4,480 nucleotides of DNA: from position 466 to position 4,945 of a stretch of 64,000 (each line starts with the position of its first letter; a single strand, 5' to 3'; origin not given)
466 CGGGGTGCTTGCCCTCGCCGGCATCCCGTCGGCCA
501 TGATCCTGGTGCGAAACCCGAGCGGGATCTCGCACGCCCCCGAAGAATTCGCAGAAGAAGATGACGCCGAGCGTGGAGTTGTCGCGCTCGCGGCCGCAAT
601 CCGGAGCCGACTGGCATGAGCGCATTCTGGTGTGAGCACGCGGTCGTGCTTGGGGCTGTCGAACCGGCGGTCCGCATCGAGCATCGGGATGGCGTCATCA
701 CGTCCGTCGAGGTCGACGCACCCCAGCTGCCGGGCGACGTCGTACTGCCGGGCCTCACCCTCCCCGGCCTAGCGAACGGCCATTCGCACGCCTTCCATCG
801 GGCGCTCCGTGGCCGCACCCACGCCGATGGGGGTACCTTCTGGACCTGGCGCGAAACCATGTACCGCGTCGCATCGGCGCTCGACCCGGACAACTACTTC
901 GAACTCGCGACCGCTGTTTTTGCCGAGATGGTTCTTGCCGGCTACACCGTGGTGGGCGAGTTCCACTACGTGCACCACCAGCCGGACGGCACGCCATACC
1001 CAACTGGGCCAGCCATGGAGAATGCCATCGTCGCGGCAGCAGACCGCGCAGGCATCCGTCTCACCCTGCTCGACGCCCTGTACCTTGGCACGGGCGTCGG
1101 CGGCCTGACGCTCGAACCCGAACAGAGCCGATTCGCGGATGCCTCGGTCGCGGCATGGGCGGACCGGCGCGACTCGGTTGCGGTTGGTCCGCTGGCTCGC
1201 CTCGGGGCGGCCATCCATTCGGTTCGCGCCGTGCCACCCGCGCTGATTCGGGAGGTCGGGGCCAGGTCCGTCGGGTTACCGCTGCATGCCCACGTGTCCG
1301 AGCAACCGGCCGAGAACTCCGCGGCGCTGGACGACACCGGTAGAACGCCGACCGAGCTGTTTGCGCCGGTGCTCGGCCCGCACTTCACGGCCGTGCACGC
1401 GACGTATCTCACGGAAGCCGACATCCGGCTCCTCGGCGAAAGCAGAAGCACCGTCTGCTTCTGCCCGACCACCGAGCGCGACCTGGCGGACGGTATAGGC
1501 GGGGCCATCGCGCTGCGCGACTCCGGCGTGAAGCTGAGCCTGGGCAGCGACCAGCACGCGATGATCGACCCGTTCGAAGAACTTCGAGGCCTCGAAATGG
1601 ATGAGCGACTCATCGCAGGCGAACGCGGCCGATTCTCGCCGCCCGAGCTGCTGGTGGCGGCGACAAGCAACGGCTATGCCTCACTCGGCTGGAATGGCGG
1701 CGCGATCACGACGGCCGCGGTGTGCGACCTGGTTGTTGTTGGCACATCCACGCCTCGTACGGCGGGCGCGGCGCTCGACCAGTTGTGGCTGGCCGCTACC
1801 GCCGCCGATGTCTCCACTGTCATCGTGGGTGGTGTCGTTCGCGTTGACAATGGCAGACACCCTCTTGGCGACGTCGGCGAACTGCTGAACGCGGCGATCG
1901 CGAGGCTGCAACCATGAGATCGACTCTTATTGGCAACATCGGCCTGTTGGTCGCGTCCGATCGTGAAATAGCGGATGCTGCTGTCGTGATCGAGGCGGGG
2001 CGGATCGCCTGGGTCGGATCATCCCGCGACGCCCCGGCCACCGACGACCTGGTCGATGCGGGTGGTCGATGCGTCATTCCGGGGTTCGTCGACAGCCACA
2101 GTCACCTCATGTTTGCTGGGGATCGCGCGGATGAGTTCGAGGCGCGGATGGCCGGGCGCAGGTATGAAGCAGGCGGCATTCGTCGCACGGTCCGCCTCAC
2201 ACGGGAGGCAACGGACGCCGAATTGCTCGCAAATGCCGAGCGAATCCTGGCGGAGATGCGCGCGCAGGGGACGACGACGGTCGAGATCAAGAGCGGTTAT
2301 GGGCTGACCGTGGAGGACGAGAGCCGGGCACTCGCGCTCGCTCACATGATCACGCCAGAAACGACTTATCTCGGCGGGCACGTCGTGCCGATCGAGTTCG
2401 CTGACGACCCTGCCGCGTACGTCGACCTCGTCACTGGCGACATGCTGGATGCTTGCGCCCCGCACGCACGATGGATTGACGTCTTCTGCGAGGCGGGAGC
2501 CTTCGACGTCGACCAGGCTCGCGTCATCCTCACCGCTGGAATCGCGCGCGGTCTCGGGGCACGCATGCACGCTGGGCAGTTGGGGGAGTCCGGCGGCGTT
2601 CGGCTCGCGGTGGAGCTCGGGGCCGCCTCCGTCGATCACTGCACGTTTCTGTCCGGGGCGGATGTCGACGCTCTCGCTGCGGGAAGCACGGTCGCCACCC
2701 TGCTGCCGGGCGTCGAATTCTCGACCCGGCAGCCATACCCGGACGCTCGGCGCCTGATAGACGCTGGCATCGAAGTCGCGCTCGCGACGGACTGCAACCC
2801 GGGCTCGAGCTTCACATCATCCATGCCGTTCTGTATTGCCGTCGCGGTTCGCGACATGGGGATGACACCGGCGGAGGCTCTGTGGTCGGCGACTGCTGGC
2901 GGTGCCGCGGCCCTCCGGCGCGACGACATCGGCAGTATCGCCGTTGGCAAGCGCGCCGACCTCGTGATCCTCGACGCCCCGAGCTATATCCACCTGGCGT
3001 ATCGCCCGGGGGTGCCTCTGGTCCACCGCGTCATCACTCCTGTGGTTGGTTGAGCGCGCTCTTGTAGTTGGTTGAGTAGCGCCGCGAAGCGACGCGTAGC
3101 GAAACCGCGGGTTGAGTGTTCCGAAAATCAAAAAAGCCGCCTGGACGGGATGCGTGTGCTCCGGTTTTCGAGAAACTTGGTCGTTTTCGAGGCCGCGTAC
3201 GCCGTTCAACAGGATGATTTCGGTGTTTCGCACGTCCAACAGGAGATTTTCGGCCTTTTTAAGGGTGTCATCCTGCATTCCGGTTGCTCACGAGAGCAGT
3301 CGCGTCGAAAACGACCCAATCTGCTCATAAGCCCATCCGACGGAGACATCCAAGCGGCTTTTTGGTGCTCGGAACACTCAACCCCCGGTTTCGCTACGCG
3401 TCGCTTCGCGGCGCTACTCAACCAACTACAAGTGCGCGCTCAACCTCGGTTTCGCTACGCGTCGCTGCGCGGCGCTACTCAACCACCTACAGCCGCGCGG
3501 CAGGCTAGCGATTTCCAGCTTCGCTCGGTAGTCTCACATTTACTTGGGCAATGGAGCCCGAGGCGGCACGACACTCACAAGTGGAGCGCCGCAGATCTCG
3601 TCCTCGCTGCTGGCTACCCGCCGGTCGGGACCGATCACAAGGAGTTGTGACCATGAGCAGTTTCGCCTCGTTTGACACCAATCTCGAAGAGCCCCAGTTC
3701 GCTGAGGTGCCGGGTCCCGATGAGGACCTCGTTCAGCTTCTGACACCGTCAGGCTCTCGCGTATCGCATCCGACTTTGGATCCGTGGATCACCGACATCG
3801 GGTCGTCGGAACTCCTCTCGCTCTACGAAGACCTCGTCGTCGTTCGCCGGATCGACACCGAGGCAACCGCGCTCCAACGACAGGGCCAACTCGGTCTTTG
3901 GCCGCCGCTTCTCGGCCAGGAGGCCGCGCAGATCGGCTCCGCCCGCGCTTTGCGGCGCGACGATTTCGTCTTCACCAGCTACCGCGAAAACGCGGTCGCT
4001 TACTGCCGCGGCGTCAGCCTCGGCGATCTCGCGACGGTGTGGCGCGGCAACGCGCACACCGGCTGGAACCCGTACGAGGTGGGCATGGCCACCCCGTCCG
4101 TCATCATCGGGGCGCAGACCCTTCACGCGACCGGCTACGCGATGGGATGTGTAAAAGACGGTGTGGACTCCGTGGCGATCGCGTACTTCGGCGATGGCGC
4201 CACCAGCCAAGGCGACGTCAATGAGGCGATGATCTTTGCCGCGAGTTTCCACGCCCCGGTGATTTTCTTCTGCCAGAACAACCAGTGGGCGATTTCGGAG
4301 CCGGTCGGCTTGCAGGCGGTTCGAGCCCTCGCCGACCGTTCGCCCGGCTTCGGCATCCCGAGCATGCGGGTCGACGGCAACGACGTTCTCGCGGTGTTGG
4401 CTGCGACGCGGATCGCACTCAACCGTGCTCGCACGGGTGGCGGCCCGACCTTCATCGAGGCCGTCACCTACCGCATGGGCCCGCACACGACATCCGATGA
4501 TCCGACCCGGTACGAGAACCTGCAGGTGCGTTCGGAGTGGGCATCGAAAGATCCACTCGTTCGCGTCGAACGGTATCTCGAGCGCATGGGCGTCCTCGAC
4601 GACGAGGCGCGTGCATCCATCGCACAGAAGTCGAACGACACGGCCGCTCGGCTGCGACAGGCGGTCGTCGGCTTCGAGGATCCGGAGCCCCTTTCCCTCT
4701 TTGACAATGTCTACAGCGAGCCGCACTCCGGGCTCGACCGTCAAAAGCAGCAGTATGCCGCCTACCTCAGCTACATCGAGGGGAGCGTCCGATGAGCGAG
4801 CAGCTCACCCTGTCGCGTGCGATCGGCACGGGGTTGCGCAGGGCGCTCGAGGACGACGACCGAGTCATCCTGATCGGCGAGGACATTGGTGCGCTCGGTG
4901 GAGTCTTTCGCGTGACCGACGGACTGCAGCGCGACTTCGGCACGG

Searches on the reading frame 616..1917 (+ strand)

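Call 82: search_protein_families(library=pfam, proteins=[window:616-1917:+], max_evalue=0.000001)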
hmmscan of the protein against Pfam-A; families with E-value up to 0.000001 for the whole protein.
window:616-1917:+ (433 aa): 1 family
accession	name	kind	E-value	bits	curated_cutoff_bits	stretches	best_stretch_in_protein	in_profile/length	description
PF01979.26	Amidohydro_1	-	1.8e-33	116.6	25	1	49-407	3-343/345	Amidohydrolase family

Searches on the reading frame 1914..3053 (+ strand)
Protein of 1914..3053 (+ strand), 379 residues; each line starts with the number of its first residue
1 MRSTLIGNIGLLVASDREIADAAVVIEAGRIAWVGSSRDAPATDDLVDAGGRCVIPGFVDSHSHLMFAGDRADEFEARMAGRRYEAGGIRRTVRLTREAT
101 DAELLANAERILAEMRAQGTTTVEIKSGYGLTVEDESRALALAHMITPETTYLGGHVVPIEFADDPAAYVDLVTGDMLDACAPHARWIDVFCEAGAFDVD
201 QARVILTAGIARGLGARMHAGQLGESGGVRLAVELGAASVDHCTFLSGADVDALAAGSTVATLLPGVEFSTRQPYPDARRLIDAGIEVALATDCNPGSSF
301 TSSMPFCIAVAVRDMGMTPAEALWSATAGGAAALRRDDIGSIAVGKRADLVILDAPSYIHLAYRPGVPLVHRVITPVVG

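Call 82: search_protein_families(library=pfam, proteins=[window:1914-3053:+], max_evalue=0.000001)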
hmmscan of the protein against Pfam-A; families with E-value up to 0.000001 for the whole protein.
window:1914-3053:+ (379 aa): 2 families
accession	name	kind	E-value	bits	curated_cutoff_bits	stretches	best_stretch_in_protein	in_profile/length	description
PF01979.26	Amidohydro_1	-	1.5e-21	77.5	25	1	54-355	2-320/345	Amidohydrolase family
PF07969.17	Amidohydro_3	-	3.9e-21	76.5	29.7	1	100-355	153-446/472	Amidohydrolase family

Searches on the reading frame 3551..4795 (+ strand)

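Call 82: search_protein_families(library=pfam, proteins=[window:3551-4795:+], max_evalue=0.000001)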
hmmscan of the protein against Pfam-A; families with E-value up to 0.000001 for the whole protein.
window:3551-4795:+ (414 aa): 1 family
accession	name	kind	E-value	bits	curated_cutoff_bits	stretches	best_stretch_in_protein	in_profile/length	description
PF00676.26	E1_dh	-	3.1e-73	246.8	22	1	96-361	5-280/300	Dehydrogenase E1 component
